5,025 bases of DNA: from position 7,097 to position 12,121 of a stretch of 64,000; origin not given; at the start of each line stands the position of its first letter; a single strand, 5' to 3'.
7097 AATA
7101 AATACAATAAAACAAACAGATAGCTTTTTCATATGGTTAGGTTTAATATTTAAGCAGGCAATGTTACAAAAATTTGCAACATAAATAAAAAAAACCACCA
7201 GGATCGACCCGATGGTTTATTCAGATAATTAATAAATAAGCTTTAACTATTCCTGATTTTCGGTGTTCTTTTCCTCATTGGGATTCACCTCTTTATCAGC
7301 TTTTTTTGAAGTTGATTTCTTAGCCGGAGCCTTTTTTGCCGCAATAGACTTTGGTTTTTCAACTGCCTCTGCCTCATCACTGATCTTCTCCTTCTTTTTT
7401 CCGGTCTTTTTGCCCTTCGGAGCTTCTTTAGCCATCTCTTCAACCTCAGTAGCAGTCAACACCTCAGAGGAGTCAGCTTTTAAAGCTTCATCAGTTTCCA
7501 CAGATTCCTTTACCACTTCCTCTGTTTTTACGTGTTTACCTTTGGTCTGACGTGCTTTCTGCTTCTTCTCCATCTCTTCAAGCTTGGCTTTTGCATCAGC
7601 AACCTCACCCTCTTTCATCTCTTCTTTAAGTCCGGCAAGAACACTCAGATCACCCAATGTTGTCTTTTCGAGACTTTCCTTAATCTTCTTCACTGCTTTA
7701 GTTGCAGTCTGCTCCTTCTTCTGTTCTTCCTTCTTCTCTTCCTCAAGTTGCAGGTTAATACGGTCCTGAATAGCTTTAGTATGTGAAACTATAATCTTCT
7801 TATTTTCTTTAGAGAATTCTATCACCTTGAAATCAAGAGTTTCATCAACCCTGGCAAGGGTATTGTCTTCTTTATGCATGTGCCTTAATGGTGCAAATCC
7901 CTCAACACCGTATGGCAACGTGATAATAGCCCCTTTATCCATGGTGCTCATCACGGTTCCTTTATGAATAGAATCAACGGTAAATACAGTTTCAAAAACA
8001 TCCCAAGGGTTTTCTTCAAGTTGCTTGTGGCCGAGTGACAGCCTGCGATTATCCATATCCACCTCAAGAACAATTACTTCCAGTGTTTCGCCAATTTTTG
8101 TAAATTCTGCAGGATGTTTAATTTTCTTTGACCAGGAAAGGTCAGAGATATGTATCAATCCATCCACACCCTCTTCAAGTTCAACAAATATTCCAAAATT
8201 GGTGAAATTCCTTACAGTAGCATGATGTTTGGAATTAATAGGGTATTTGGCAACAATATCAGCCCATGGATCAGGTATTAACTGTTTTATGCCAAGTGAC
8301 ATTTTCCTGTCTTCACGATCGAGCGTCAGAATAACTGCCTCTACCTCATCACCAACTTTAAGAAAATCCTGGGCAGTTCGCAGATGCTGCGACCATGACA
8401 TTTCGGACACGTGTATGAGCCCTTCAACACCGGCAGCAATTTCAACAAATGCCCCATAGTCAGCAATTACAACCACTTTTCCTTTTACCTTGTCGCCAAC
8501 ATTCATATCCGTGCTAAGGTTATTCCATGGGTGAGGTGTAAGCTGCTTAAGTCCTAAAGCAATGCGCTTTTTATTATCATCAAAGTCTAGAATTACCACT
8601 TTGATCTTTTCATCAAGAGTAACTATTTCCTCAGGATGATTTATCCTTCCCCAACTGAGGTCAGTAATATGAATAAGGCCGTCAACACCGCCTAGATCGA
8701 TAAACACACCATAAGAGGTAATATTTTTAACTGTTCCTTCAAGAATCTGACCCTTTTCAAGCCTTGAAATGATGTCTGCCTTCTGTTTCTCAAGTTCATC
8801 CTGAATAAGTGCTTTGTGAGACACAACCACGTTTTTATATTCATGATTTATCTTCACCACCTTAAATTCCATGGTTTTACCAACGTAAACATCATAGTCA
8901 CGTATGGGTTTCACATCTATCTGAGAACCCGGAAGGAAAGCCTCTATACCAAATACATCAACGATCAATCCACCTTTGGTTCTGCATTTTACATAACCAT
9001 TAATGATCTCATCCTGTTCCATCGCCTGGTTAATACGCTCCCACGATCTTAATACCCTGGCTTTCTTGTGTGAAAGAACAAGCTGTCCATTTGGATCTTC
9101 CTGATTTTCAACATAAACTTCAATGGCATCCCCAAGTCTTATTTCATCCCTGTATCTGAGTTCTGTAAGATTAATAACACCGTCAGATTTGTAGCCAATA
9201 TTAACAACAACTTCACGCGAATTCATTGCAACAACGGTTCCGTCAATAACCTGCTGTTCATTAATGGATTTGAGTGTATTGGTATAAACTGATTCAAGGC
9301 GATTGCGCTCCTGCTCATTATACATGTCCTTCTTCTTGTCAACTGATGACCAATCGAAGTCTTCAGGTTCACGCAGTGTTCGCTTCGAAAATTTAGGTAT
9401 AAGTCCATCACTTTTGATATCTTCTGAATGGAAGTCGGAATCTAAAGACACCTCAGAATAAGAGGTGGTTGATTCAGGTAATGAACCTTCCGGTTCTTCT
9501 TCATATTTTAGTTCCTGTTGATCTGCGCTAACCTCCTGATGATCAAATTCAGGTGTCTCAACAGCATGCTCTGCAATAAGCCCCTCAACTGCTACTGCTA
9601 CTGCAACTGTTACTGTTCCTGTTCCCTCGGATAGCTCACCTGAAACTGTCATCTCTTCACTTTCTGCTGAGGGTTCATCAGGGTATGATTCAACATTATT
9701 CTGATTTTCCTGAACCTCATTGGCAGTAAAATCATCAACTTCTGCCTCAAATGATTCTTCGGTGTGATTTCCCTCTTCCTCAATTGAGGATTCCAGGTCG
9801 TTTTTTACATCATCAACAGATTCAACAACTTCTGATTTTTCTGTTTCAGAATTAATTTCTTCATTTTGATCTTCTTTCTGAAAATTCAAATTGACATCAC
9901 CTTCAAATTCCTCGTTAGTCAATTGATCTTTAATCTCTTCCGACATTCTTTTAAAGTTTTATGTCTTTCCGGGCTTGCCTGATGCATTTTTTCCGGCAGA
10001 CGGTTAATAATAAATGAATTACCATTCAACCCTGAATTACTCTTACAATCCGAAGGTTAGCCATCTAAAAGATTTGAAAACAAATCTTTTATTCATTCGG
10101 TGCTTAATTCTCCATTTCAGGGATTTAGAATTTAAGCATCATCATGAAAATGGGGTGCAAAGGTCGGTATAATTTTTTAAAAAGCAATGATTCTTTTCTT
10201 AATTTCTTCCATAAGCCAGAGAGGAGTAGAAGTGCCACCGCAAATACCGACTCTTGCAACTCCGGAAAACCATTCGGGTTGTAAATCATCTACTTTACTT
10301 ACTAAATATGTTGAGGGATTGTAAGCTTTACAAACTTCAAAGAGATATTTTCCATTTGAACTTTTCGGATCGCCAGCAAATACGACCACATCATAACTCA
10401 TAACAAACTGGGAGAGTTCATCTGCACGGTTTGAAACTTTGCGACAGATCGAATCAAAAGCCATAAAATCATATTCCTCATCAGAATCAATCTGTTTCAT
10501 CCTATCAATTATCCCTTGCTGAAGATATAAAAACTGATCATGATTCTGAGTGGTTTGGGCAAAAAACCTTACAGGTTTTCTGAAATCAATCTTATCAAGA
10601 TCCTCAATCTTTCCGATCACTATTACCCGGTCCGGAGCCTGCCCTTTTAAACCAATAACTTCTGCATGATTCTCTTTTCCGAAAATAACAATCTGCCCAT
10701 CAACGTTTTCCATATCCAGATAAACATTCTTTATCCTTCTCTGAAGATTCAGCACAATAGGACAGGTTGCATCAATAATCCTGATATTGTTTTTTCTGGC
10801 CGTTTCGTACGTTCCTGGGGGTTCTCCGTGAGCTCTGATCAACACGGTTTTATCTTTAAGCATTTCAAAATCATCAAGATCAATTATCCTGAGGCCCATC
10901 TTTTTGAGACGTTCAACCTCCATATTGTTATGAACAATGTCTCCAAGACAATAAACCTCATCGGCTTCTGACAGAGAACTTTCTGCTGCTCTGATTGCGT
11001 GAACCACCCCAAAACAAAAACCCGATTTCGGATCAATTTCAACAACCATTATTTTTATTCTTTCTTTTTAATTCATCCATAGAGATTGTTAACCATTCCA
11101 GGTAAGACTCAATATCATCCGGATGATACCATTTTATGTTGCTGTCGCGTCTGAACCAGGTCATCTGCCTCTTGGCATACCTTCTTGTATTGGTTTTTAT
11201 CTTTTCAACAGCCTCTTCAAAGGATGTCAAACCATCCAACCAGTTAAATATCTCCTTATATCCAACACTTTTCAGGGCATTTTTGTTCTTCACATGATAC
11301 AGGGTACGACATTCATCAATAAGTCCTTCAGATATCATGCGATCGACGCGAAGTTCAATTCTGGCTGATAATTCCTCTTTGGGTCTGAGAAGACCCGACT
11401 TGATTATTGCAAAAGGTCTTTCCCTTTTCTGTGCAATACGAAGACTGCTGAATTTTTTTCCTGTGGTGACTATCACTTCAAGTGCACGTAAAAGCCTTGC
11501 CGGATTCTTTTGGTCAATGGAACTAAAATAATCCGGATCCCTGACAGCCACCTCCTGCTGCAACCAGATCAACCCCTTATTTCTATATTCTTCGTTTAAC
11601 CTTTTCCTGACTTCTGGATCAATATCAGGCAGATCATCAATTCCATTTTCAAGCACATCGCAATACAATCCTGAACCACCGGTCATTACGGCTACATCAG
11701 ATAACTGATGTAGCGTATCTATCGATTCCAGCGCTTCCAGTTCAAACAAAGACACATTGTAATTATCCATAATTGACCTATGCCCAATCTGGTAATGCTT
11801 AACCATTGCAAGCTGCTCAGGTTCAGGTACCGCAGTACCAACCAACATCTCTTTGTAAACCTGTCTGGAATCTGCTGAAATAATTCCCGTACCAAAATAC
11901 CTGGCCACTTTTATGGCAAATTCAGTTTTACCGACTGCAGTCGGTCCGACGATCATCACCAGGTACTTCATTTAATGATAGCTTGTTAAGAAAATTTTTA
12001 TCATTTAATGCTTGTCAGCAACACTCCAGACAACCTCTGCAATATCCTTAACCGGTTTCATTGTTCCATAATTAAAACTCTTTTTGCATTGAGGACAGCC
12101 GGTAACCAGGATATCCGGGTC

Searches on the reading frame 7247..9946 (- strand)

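Call 4: search_protein_families(library=pfam, proteins=[window:7247-9946:-])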
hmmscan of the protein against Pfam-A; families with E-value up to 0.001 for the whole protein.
window:7247-9946:- (899 aa): 3 families
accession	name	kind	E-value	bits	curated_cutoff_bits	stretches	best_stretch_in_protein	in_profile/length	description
PF00575.29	S1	-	1.2e-78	259.9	22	6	396-467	2-74/74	S1 RNA binding domain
PF23459.1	S1_RRP5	-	6.7e-22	78.3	27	1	484-549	4-68/72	RRP5 S1 domain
PF21710.3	Spt6_S1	-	5.4e-09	36.7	27.5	0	578-633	24-79/91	Spt6, S1/OB domain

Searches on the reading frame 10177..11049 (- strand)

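Call 4: search_protein_families(library=pfam, proteins=[window:10177-11049:-])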
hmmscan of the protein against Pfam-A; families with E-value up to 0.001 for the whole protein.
window:10177-11049:- (290 aa): 1 family
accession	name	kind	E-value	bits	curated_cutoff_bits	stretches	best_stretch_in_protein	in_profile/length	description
PF02401.23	LYTB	-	1.4e-79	267.6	24.5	1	6-287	4-266/267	LytB protein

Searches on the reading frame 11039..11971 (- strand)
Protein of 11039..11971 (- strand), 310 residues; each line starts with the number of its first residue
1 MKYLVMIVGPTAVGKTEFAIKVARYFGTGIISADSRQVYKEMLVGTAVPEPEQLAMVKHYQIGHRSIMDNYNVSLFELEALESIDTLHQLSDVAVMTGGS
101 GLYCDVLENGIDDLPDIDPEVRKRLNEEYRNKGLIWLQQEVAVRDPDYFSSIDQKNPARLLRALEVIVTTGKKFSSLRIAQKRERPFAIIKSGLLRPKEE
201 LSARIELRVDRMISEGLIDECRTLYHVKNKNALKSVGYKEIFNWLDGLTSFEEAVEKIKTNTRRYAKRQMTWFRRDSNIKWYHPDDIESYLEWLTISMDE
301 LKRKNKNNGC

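Call 4: search_protein_families(library=pfam, proteins=[window:11039-11971:-])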
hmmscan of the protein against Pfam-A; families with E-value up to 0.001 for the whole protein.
window:11039-11971:- (310 aa): 2 families
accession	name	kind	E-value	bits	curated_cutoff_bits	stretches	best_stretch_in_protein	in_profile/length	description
PF01715.23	IPPT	-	1.1e-72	245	23.6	1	37-276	1-243/243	IPP transferase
PF01745.22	IPT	-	1e-11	45.1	20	1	4-70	3-69/233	Isopentenyl transferase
